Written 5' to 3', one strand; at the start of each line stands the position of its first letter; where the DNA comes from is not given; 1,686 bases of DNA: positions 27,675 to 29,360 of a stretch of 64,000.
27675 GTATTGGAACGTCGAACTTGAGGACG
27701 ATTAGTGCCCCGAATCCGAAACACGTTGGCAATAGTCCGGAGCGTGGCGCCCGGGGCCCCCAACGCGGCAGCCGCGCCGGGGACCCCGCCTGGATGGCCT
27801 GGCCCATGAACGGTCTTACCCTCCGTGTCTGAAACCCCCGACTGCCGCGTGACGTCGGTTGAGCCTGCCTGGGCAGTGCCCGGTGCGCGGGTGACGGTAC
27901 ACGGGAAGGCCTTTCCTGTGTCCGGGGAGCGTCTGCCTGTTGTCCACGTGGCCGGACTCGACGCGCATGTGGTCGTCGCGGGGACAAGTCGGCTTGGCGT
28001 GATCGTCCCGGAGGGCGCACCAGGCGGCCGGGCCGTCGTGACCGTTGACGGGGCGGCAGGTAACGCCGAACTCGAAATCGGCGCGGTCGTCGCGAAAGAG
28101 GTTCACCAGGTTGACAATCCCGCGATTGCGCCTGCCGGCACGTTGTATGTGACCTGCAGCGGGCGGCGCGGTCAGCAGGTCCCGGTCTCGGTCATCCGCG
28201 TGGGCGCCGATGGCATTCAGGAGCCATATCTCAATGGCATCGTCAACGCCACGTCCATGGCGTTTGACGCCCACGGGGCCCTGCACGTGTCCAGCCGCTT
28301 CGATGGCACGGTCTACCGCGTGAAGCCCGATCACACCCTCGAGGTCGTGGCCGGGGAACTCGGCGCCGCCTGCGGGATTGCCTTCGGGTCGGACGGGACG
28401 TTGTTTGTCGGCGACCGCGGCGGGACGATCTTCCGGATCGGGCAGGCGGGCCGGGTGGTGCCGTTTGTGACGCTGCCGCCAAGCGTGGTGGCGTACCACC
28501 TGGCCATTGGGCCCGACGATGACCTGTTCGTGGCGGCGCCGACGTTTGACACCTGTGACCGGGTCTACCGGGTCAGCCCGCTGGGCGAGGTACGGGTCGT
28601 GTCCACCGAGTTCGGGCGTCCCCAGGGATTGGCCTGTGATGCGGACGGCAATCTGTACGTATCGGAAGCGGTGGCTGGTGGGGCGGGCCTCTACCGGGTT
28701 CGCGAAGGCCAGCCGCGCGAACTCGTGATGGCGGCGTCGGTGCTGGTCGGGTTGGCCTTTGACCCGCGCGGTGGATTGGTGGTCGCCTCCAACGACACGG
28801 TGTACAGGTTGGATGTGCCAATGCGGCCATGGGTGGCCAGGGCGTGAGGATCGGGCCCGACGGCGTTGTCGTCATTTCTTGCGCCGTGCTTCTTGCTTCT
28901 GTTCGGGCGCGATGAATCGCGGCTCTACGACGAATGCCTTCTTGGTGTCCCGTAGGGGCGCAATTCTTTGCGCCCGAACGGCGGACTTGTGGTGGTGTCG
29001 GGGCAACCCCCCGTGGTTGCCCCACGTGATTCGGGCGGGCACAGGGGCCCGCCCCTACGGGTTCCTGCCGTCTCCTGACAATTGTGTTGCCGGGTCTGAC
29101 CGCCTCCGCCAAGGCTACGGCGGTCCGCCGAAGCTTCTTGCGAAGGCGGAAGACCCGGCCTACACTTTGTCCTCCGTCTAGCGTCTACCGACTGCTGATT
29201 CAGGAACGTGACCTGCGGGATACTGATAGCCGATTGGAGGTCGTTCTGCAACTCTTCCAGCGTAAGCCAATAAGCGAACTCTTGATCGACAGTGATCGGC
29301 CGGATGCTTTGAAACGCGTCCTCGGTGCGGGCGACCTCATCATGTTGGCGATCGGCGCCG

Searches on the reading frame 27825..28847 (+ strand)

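Call 16: search_protein_families(library=pfam, proteins=[window:27825-28847:+])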
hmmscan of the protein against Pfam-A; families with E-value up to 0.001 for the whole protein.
window:27825-28847:+ (340 aa): 5 families
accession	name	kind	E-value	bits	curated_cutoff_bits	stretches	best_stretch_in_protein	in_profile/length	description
PF08450.18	SGL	-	3.7e-09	37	26.3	0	138-194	97-148/246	SMP-30/Gluconolactonase/LRE-like region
PF24684.1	Vgb_lyase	-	1.9e-08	33.9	50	1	145-288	60-205/290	Virginiamycin B lyase family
PF01436.27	NHL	-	1.3e-06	28.6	20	0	263-280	1-18/28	NHL repeat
PF20067.5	SSL_N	-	0.0002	21.6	18.9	0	185-205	26-46/46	Strictosidine synthase-like, N-terminal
PF00400.38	WD40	-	0.00078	20.3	27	0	143-164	15-36/39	WD domain, G-beta repeat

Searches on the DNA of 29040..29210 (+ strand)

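Call 20: search_rna_families(source=window, start=29040, end=29210, threshold=evalue, max_evalue=10)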
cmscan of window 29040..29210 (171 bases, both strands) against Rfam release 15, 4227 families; matches with E-value up to 10: 11.
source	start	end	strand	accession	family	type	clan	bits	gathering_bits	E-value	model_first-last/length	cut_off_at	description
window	29086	29162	+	RF00719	mir-326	Gene; miRNA;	-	22.7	66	0.019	1-95/95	no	mir-326 microRNA precursor family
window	29078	29170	-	RF00926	MIR1151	Gene; miRNA;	-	21.2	90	0.34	1-110/110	no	MIR1151 microRNA precursor family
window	29077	29171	+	RF02000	MIR1846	Gene; miRNA;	-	20.9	77.5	0.059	9-102/110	no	MIR1846 microRNA precursor family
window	29086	29162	-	RF03949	mir-8830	Gene; miRNA;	-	18.7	76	0.57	1-95/95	no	mir-8830 microRNA precursor family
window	29098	29153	-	RF00957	mir-663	Gene; miRNA;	-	16.7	75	1.8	1-90/90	no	mir-663 microRNA precursor family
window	29112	29161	+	RF00630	P26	Gene;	-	15.5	36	0.42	1-66/66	no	Pseudomonas sRNA P26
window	29048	29138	-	RF02455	Virus_CITE_1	Cis-reg;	-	14.2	80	2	1-93/93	no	Dianthovirus RNA2 cap-independent translation element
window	29114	29195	-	RF01411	BsrF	Gene; sRNA;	-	12.6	50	5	1-113/113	no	BsrF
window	29040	29151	-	RF00601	SCARNA20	Gene; snRNA; snoRNA; scaRNA;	-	12.4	44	2.7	1-112/130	3'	Small Cajal body specific RNA 20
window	29043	29139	-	RF00195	RsmY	Gene; sRNA;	CL00106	10.2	57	1.7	1-121/121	no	RsmY RNA family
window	29064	29081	+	RF02216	ZNFX1-AS1_2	Gene; lncRNA;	-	8.7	45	5.1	76-93/93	no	ZNFX1 antisense RNA 1 conserved region 2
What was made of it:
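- On Curated structured RNA family (Rfam): Permissive mode gave only sub-threshold miRNA-like hairpin noise (call 20).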

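Call 65: search_dna_similar(query=window:29085-29166:+, collection=plasmids, mode=distant, max_evalue=0.001, max_rows=15)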
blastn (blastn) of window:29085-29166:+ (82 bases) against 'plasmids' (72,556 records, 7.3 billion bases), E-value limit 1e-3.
No match.
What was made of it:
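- Tried and rejected: The plasmid collection gave no match (call 65).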
